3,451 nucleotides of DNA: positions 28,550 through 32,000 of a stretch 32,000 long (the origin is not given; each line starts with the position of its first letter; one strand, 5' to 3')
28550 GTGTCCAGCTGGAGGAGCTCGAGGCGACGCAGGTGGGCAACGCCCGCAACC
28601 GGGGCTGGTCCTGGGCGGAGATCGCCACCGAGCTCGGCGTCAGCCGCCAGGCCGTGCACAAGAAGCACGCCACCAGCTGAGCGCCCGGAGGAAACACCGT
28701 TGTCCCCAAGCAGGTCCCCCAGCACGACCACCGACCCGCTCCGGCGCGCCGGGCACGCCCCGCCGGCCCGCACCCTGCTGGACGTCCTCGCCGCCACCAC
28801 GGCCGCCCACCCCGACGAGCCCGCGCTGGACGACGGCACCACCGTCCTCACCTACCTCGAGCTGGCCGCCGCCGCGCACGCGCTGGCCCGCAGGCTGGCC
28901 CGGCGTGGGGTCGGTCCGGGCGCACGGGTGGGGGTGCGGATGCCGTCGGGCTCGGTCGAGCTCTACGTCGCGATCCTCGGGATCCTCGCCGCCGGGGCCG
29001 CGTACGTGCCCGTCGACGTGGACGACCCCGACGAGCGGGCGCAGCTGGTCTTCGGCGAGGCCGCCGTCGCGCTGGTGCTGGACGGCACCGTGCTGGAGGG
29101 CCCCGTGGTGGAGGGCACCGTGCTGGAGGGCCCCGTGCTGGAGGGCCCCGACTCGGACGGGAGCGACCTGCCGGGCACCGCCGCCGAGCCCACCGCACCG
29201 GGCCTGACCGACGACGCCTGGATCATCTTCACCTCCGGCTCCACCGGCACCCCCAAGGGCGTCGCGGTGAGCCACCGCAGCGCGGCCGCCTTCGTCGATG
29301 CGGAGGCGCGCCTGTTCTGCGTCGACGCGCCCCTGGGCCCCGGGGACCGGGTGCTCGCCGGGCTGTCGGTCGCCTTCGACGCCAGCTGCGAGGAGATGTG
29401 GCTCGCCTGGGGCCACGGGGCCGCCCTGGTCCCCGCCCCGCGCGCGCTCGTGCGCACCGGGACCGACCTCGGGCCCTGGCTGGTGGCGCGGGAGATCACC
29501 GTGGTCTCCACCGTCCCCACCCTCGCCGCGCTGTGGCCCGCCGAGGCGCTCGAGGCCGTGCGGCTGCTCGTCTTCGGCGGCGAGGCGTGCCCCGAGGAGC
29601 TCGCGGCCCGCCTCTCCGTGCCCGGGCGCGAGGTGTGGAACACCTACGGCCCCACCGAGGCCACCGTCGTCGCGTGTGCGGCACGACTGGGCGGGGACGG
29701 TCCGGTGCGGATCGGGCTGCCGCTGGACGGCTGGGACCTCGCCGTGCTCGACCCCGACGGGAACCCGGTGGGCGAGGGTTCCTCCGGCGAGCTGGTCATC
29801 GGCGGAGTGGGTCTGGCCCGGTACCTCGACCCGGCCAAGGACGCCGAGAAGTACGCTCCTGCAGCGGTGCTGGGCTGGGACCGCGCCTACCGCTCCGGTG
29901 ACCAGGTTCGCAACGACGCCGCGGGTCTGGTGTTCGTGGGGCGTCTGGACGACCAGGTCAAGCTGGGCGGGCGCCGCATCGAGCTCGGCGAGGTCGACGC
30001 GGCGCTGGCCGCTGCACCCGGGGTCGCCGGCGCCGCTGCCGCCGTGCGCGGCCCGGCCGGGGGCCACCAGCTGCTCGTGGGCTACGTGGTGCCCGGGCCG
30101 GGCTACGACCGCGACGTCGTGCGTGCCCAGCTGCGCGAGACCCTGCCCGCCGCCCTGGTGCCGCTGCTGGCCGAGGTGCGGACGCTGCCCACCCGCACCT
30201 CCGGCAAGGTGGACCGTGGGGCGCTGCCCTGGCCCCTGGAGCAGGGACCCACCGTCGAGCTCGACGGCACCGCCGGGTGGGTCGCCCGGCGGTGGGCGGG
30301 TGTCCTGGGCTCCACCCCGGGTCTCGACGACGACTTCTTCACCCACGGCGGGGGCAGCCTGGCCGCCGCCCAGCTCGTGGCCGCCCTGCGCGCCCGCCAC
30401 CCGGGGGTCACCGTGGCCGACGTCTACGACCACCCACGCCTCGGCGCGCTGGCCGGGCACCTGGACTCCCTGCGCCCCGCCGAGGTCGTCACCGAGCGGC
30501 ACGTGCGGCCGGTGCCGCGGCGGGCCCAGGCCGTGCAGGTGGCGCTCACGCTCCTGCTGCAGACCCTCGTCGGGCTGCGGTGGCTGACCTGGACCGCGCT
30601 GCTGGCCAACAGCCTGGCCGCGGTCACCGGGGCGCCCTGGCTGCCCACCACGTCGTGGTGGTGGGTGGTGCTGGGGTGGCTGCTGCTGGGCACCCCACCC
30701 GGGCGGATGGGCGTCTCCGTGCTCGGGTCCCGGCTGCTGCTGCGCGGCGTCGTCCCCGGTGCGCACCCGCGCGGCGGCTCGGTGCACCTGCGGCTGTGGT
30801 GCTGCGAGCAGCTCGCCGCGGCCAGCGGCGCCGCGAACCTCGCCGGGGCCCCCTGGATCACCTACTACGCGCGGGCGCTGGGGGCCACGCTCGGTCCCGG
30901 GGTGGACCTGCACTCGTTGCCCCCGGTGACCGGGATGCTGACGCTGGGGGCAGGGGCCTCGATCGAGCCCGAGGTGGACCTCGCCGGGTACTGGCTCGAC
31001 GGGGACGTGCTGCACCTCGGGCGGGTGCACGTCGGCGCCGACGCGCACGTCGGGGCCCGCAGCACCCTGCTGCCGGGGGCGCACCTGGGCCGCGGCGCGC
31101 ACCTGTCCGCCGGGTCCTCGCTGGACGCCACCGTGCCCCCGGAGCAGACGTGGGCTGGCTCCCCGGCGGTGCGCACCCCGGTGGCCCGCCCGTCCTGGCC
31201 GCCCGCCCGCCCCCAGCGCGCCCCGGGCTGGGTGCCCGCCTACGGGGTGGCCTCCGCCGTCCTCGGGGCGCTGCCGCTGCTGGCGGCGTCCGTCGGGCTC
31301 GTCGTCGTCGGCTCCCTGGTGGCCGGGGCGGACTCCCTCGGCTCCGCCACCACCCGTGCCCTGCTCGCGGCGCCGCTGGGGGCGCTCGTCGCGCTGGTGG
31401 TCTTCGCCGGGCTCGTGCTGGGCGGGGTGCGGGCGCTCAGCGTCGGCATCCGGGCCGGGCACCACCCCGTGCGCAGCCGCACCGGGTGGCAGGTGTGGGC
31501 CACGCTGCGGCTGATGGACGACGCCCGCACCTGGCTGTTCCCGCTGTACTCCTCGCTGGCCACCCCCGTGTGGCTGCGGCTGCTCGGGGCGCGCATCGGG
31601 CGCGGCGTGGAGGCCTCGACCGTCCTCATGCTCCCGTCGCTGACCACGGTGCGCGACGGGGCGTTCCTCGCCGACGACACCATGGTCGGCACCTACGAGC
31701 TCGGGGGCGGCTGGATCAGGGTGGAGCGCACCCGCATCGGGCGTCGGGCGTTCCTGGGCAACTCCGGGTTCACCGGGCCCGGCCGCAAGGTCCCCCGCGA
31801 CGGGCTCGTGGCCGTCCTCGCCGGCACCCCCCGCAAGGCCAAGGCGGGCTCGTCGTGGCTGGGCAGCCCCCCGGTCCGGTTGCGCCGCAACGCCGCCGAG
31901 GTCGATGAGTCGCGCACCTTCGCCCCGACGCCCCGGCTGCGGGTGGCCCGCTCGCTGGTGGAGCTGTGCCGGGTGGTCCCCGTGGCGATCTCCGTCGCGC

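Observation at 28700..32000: Pls/PosA-type membrane NRPS (candidate homopoly-amino-acid synthetase) hidden from the ORF track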

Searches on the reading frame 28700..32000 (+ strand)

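Call 4: search_protein_families(library=pfam, proteins=[window:28700-32000:+], max_evalue=0.01)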
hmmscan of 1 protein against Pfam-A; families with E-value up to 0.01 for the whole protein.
window:28700-32000:+ (1100 aa): 5 families
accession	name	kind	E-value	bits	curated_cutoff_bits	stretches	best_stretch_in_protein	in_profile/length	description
PF00501.34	AMP-binding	-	5.3e-65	220.1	29.9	1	33-374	4-381/384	AMP-binding enzyme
PF00550.31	PP-binding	-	6.1e-10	39.7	20.8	1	527-588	2-67/67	Phosphopantetheine attachment site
PF13193.12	AMP-binding_C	-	7.1e-06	27.3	24.5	1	431-503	1-76/76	AMP-binding enzyme C-terminal domain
PF14602.12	Hexapep_2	-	4.9e-05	23.4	27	1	776-810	2-34/34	Hexapeptide repeat of succinyl-transferase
PF00132.30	Hexapep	-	0.0002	21.4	27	1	776-807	2-33/36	Bacterial transferase hexapeptide (six repeats)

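Call 5: search_protein_families(library=ncbifam, proteins=[window:28700-32000:+], max_evalue=0.01)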
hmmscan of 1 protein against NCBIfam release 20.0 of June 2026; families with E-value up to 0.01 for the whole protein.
window:28700-32000:+ (1100 aa): 106 families (the best 25 are shown)
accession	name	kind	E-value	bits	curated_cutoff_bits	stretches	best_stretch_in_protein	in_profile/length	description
TIGR02353.1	NRPS_term_dom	equivalog_domain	4.7e-140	468.1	423.1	1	612-1099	2-494/695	Pls/PosA family non-ribosomal peptide synthetase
TIGR01733.1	AA-adenyl-dom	subfamily_domain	6.6e-103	344.7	317.4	1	51-446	1-408/409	amino acid adenylation domain-containing protein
NF038078.1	NRPS_MxcG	equivalog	1.4e-83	281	2300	1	21-590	453-1043/1442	myxochelin non-ribosomal peptide synthetase MxcG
NF004282.0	PRK05691.1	subfamily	1.1e-78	263.9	4090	1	16-605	1123-1723/4334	non-ribosomal peptide synthase/polyketide synthase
NF041803.1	NRPS_SolG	exception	2e-66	224.4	2200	1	36-585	573-1152/1163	solanimycin non-ribosomal peptide synthetase SolG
NF047350.1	aureusi_NRPS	equivalog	4.7e-62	209.5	2500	1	19-601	1429-2003/2373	aureusimine non-ribosomal peptide synthetase AusA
NF007605.2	PRK10252.1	equivalog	1.9e-60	204.5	2400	1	22-565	452-1017/1292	enterobactin non-ribosomal peptide synthetase EntF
NF003417.0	PRK04813.1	subfamily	6.8e-49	166.8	476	1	26-509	5-499/505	D-alanine--poly(phosphoribitol) ligase subunit DltA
TIGR01734.1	D-ala-DACP-lig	equivalog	8.9e-48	163.1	559.85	1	26-509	2-498/504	D-alanine--poly(phosphoribitol) ligase subunit DltA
TIGR03098.1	ligase_PEP_1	hypoth_equivalog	3.2e-47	161.2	592.35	2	170-509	163-514/517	acyl-CoA ligase (AMP-forming), exosortase A system-associated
NF004837.0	PRK06187.1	subfamily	3.1e-36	124.7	476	2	169-509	169-518/531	long-chain-fatty-acid--CoA ligase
TIGR03443.1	alpha_am_amid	equivalog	1.9e-29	101.8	1030.1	4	393-466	676-750/1390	L-aminoadipate-semialdehyde dehydrogenase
NF005858.0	PRK07787.1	subfamily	3.3e-27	95.1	575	2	279-504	236-463/471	acyl-CoA synthetase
NF004511.1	PRK05852.1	equivalog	5.7e-26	91.2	650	2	312-509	302-500/505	FadD7 family fatty acid--CoA ligase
NF004808.0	PRK06155.1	equivalog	2e-23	82.4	722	1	18-509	15-518/542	ATP-dependent acyl-CoA ligase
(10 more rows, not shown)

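Call 8: find_homologous_proteins(query=window:28700-32000:+)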
Query window:28700-32000:+ (1100 aa): 7878 proteins with E <= 0.001 among 8000 candidates; the best 120 are listed.
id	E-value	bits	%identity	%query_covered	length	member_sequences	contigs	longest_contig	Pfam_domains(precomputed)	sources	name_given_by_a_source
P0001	0.0e+0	2236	93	100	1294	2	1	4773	PF00550.32,PF00132.31,PF00501.35,PF13193.13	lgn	-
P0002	0.0e+0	1548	65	99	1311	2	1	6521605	PF00550.32,PF14602.13,PF00501.35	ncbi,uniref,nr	ncbi:Pls/PosA family non-ribosomal peptide synthetase [Kribbella amoyensis]|uniref:Pls/PosA family n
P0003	0.0e+0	1546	66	99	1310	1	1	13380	PF00550.32,PF00501.35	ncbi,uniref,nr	ncbi:amino acid adenylation domain-containing protein [Kribbella antibiotica]|uniref:Amino acid aden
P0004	0.0e+0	1543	66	99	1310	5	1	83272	PF00550.32,PF00132.31,PF00501.35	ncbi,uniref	ncbi:Pls/PosA family non-ribosomal peptide synthetase [Kribbella sp. NPDC051587]|uniref:Pls/PosA fam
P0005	0.0e+0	1541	66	99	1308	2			PF00550.32,PF00501.35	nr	nr:Pls/PosA family non-ribosomal peptide synthetase [Kribbella sandramycini]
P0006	0.0e+0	1539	66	99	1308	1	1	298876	PF00550.32,PF00132.31,PF00501.35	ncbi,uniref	ncbi:non-ribosomal peptide synthetase [Kribbella yunnanensis]|uniref:Non-ribosomal peptide synthetas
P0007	0.0e+0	1538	66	99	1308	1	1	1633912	PF00550.32,PF00132.31,PF00501.35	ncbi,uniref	ncbi:Pls/PosA family non-ribosomal peptide synthetase [Kribbella sp. NPDC056951]|uniref:Pls/PosA fam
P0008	0.0e+0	1538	66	99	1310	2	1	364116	PF00550.32,PF00132.31,PF00501.35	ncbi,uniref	ncbi:Pls/PosA family non-ribosomal peptide synthetase [Kribbella sp. NPDC005582]|uniref:Pls/PosA fam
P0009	0.0e+0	1537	66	99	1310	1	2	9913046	PF00550.32,PF00501.35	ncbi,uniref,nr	ncbi:non-ribosomal peptide synthetase [Kribbella albertanoniae]|uniref:Amino acid adenylation domain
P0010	0.0e+0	1535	65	99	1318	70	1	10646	PF00550.32,PF00132.31,PF00501.35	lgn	-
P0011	0.0e+0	1535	66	99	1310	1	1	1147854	PF00550.32,PF00501.35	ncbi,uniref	ncbi:Pls/PosA family non-ribosomal peptide synthetase [Kribbella sp. NPDC056345]|uniref:Pls/PosA fam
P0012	0.0e+0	1532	66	99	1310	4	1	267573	PF00550.32,PF00132.31,PF00501.35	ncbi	ncbi:Pls/PosA family non-ribosomal peptide synthetase [Kribbella sp. NPDC055071]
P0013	0.0e+0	1530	66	100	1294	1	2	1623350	PF00550.32,PF00132.31,PF00501.35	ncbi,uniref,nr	ncbi:amino acid adenylation domain-containing protein [Rhodococcus sp. D2-41]|uniref:Amino acid aden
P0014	0.0e+0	1529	66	99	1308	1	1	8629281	PF00550.32,PF00132.31,PF00501.35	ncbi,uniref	ncbi:Pls/PosA family non-ribosomal peptide synthetase [Kribbella sp. CA-253562]|uniref:Pls/PosA fami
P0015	0.0e+0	1529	68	98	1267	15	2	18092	PF00550.32,PF00132.31,PF00501.35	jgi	jgi:non-ribosomal peptide synthetase-like protein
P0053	0.0e+0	1486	64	100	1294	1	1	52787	PF00550.32,PF00132.31,PF00501.35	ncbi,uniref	ncbi:non-ribosomal peptide synthetase [Rhodococcus olei]|uniref:Non-ribosomal peptide synthetase n=1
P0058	0.0e+0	1481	65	99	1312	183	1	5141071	PF00550.32,PF00132.31,PF00501.35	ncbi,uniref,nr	ncbi:Pls/PosA family non-ribosomal peptide synthetase [Prescottella equi]|uniref:Pls/PosA family non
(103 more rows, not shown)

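Call 9: search_solved_structures(query=window:28700-32000:+, max_evalue=0.00001, show_alignments=2)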
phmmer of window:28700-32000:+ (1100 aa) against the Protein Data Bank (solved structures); distinct sequences matched with E-value up to 0.00001: 166 (the best 60 are shown).
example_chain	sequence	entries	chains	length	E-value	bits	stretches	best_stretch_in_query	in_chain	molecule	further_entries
7wew_A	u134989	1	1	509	4.6e-190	637.4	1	13-514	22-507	Epsilon-poly-L-lysine synthase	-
6mfz_A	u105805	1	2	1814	9.9e-114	384.6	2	19-587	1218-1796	Linear gramicidin synthase subunit A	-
9be3_A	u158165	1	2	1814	1.2e-113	384.3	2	19-587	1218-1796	Linear gramicidin synthase subunit A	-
9meh_A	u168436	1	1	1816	1.2e-113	384.3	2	19-587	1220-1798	Linear gramicidin synthase subunit A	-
9be4_A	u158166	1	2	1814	4.9e-113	382.4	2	19-587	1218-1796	Linear gramicidin synthase subunit A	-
6mfy_A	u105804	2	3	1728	9.3e-109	368.2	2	19-512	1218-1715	Linear gramicidin synthase subunit A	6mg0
8xjz_C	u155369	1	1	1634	1.4e-94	321.2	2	20-561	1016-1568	Peptide synthetase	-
5u89_A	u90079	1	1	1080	5.7e-67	229.8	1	18-591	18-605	Amino acid adenylation domain protein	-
8www_A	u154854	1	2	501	7.9e-67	229.3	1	29-512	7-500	Carrier domain-containing protein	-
8jbr_A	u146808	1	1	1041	2.7e-61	211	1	37-586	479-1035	McyA protein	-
6ea3_B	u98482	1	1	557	4.3e-61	210.3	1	22-517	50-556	adenylation domain of Fuscachelin synthetase component H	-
9bfd_A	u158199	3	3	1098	1.7e-60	208.4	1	33-585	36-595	Tyrocidine synthase 1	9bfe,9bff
8hlk_A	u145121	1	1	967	1.6e-56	195.1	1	33-514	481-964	Microcystin synthetase B (Fragment)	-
8g95_A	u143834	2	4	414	4.9e-56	193.6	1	24-415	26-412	Dimodular nonribosomal peptide synthase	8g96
2vsq_A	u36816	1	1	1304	6.2e-56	193.2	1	33-587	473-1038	SURFACTIN SYNTHETASE SUBUNIT 3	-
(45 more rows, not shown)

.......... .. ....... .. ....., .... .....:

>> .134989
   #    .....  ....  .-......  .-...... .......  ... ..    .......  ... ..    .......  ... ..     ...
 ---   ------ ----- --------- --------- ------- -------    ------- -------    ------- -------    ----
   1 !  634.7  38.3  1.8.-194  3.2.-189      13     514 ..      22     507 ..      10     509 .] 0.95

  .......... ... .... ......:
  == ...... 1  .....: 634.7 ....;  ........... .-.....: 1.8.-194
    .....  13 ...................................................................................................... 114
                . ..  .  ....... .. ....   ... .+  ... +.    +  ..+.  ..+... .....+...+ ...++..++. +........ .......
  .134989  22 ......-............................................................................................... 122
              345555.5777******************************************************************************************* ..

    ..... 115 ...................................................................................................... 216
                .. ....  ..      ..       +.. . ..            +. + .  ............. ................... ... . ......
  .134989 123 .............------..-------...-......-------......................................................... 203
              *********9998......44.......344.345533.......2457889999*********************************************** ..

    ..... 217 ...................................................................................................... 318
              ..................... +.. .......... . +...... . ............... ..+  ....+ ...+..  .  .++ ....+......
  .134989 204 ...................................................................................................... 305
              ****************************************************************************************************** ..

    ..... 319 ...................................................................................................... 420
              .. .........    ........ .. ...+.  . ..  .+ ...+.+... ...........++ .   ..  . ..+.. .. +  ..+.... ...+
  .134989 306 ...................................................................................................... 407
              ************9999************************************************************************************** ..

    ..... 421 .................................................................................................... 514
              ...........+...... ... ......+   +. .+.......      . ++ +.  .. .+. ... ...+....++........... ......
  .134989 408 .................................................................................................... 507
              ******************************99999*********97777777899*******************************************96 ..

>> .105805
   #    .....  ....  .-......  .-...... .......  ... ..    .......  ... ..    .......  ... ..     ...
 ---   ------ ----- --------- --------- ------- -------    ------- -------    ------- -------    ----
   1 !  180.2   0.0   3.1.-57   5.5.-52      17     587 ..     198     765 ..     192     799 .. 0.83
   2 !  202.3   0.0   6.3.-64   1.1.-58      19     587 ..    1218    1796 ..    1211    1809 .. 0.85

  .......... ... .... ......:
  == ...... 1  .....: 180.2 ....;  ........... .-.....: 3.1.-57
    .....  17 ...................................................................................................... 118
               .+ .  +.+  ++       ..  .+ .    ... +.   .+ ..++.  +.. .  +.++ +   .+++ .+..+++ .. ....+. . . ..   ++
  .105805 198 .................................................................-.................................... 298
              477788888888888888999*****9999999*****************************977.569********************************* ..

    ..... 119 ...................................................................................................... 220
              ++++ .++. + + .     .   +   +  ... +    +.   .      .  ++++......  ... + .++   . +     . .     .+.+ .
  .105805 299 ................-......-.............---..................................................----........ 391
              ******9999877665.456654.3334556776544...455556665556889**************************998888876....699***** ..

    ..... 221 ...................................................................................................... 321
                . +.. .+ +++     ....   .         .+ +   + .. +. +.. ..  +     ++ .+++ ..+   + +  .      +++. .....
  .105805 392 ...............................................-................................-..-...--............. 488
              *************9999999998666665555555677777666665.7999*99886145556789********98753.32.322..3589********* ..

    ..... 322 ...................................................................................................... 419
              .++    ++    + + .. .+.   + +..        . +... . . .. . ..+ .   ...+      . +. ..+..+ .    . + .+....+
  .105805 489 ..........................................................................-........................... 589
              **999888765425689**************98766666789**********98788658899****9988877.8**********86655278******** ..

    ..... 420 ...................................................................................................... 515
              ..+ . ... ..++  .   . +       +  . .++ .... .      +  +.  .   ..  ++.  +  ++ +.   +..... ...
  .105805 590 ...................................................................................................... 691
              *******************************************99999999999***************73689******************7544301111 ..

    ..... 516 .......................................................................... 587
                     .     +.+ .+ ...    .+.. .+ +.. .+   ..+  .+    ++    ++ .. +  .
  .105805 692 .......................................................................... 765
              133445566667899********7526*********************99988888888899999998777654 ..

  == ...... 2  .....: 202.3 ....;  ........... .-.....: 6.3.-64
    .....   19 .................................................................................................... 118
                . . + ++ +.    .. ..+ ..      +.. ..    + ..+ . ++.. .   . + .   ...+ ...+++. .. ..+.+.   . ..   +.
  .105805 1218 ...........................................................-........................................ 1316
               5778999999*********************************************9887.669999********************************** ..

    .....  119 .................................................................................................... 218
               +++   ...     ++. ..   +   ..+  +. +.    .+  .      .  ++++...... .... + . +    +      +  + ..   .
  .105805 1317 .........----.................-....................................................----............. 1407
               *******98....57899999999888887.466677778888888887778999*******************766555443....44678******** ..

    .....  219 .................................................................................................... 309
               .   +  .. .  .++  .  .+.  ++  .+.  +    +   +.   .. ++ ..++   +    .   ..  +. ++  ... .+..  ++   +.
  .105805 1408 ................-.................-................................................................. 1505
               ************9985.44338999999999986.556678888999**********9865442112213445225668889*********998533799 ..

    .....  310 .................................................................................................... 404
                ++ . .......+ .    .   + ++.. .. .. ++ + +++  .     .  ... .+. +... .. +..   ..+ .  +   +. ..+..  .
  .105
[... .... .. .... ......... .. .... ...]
